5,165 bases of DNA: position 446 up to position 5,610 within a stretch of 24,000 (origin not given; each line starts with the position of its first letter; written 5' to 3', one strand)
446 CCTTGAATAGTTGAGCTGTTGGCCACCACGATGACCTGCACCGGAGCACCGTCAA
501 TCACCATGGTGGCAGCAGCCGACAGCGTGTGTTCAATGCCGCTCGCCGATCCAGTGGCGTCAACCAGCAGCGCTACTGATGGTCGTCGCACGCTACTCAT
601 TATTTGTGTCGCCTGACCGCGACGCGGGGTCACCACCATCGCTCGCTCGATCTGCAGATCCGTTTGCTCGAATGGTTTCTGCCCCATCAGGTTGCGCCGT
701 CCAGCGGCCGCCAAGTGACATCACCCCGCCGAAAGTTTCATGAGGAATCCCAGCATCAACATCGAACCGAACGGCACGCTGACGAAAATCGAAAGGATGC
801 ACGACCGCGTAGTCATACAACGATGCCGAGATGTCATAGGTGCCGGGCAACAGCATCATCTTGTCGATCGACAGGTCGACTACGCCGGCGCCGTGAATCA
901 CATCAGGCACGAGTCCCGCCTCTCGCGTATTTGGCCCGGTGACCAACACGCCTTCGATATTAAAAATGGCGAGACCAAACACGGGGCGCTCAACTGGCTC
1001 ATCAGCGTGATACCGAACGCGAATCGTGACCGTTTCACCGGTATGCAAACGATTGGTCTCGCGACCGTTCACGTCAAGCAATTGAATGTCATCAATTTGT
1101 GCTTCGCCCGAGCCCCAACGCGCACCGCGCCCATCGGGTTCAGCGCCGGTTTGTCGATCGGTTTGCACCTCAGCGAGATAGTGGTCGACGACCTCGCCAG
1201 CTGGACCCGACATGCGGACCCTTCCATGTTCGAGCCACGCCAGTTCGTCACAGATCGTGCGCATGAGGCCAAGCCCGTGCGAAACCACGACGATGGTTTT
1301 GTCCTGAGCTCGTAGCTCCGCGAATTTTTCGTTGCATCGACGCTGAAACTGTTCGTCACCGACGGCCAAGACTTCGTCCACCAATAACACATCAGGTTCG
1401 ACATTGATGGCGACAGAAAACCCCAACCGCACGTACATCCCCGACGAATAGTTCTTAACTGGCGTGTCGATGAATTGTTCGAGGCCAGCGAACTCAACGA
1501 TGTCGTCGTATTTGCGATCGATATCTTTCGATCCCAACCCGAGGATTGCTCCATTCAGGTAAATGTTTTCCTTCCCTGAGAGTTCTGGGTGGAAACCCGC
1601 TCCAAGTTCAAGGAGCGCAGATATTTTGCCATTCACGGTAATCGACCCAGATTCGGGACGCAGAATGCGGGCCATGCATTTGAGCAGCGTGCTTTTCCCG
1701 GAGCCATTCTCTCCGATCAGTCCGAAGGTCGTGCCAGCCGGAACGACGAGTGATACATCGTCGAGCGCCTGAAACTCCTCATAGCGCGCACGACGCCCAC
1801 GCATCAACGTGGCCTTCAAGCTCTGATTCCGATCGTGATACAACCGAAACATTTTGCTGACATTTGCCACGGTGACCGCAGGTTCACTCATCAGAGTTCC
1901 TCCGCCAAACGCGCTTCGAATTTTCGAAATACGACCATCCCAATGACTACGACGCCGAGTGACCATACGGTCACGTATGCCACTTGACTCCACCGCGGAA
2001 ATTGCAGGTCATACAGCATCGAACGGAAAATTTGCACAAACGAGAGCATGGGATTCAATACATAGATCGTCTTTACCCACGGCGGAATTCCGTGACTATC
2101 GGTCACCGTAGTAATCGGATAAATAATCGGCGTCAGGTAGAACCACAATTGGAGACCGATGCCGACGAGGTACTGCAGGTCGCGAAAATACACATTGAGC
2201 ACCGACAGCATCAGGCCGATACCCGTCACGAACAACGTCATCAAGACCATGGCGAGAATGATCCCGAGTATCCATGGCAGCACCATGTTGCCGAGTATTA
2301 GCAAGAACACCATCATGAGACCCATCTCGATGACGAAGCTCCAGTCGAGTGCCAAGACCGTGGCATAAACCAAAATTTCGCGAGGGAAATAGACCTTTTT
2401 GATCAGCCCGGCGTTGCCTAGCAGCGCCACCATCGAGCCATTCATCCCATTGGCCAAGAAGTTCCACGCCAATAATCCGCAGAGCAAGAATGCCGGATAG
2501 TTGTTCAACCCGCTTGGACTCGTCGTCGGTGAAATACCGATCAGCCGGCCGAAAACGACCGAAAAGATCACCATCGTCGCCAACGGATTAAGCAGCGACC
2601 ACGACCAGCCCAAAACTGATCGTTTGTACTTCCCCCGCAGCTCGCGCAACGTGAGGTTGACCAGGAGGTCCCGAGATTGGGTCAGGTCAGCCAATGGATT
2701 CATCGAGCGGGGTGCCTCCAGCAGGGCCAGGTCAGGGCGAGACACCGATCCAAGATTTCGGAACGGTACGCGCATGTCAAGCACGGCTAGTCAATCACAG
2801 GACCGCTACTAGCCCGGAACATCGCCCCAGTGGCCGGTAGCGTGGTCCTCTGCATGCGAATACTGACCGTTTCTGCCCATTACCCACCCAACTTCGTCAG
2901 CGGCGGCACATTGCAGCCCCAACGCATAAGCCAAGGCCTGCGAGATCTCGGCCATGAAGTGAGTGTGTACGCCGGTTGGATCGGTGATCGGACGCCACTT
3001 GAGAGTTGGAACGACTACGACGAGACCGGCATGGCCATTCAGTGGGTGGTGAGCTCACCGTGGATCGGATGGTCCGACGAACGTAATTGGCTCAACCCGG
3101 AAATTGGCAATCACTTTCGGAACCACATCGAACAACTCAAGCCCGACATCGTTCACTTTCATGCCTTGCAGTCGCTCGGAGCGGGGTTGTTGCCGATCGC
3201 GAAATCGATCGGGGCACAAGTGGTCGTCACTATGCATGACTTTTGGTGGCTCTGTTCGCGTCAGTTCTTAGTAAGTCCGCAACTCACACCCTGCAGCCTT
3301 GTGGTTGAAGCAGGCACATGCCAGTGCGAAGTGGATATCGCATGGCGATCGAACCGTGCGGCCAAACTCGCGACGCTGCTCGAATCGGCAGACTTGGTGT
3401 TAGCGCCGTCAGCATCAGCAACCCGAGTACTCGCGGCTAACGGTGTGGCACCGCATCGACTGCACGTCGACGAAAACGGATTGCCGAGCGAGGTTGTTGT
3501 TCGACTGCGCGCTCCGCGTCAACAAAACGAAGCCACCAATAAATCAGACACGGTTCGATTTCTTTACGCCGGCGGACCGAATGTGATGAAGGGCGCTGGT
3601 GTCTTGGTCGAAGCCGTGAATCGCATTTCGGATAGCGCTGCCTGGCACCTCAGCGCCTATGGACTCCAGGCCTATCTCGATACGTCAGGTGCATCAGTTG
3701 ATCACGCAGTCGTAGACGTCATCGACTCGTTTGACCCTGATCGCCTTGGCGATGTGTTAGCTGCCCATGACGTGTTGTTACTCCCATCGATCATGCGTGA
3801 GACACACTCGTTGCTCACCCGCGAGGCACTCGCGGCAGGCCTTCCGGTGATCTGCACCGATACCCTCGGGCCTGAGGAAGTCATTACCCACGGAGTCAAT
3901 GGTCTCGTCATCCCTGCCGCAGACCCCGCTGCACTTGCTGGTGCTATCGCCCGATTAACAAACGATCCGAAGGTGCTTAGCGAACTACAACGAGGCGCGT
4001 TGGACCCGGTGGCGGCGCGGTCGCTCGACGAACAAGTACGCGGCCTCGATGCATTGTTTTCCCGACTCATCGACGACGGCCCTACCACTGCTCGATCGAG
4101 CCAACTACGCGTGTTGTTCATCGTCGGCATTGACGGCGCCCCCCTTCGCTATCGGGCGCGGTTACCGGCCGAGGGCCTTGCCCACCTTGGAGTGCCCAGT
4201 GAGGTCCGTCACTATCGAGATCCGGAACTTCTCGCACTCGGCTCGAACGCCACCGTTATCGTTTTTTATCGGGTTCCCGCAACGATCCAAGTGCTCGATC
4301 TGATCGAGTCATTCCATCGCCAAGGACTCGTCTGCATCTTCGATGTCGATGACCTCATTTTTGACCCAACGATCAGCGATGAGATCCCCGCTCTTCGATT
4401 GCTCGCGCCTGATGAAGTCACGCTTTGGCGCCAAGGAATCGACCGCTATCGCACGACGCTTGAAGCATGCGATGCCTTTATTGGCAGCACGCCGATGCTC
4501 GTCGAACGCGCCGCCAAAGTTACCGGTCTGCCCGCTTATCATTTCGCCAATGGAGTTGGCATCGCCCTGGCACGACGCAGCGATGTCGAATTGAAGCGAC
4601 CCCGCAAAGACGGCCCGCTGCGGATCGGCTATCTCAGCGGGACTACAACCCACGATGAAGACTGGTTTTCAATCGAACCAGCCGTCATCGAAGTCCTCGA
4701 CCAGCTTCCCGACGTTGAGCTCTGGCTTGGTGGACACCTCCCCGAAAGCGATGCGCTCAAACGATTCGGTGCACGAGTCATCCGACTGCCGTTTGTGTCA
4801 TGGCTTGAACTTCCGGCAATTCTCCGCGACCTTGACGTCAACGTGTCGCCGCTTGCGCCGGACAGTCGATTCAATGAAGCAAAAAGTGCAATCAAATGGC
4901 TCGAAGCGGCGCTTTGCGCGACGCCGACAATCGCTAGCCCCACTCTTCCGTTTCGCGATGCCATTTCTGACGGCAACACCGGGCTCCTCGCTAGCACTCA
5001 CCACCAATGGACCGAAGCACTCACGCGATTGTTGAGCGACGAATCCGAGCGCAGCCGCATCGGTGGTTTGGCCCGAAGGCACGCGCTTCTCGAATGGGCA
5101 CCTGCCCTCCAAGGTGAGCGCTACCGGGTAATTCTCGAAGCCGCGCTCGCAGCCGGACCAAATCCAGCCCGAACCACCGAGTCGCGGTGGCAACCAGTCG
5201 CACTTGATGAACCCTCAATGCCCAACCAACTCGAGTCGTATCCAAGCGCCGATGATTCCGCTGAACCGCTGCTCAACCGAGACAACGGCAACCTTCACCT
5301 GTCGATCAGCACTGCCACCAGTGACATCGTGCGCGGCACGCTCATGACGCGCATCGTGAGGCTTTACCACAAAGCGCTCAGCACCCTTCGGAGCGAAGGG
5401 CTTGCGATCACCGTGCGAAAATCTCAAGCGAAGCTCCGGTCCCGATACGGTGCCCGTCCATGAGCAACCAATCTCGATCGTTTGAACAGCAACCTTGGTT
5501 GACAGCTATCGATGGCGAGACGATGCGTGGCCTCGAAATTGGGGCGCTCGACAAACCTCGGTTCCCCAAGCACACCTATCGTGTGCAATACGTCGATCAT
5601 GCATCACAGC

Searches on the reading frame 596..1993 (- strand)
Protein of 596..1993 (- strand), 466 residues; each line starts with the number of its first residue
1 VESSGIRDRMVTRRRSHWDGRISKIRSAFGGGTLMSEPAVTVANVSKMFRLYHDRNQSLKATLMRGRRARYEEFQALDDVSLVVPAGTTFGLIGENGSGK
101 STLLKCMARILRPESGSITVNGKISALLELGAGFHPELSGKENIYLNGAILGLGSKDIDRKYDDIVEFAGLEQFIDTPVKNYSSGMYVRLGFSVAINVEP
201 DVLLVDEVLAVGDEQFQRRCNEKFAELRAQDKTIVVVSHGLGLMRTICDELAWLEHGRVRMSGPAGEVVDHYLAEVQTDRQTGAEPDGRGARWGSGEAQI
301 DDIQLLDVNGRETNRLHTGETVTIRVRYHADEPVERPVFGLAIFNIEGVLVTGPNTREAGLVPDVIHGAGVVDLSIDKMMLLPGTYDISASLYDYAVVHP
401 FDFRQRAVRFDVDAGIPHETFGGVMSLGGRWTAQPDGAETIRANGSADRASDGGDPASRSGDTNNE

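Call 17: search_protein_families(library=pfam, proteins=[window:596-1993:-], max_evalue=0.00001)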
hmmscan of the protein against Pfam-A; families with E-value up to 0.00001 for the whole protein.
window:596-1993:- (466 aa): 3 families
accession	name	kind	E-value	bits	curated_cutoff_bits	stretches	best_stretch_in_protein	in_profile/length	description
PF14524.12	Wzt_C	-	2.6e-31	109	30.4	1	291-426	3-142/143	Wzt C-terminal domain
PF00005.33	ABC_tran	-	2.4e-20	74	25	1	77-208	1-135/137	ABC transporter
PF13555.12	AAA_29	-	9.6e-06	25.7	27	0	86-121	22-55/61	P-loop containing region of AAA domain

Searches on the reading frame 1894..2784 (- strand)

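Call 17: search_protein_families(library=pfam, proteins=[window:1894-2784:-], max_evalue=0.00001)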
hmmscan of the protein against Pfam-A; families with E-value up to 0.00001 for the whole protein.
window:1894-2784:- (297 aa): 1 family
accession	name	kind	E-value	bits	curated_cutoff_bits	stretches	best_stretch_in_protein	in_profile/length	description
PF01061.29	ABC2_membrane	-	8e-17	61.9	26.9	1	43-258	5-211/211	ABC-2 type transporter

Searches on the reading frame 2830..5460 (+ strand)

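Call 17: search_protein_families(library=pfam, proteins=[window:2830-5460:+], max_evalue=0.00001)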
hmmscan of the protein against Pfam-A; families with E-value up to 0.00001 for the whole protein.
window:2830-5460:+ (877 aa): 6 families
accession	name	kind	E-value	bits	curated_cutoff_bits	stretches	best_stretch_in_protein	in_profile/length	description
PF13692.12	Glyco_trans_1_4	-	3.1e-35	121.9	27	2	243-379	3-142/142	Glycosyl transferases group 1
PF00534.26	Glycos_transf_1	-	2.6e-28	99.1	26.4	2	236-386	10-165/172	Glycosyl transferases group 1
PF13439.12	Glyco_transf_4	-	2.7e-18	67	28.5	1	32-218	10-166/170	Glycosyltransferase Family 4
PF13524.12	Glyco_trans_1_2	-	2.8e-12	47.2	25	1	622-756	8-133/144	Glycosyl transferase-like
PF13579.12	Glyco_trans_4_4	-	6.4e-12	46.5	29.7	1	30-217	7-158/158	Glycosyl transferase 4-like domain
PF20706.3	GT4-conflict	-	4.5e-06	26.3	26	0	227-356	182-324/385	Family 4 Glycosyltransferase in conflict systems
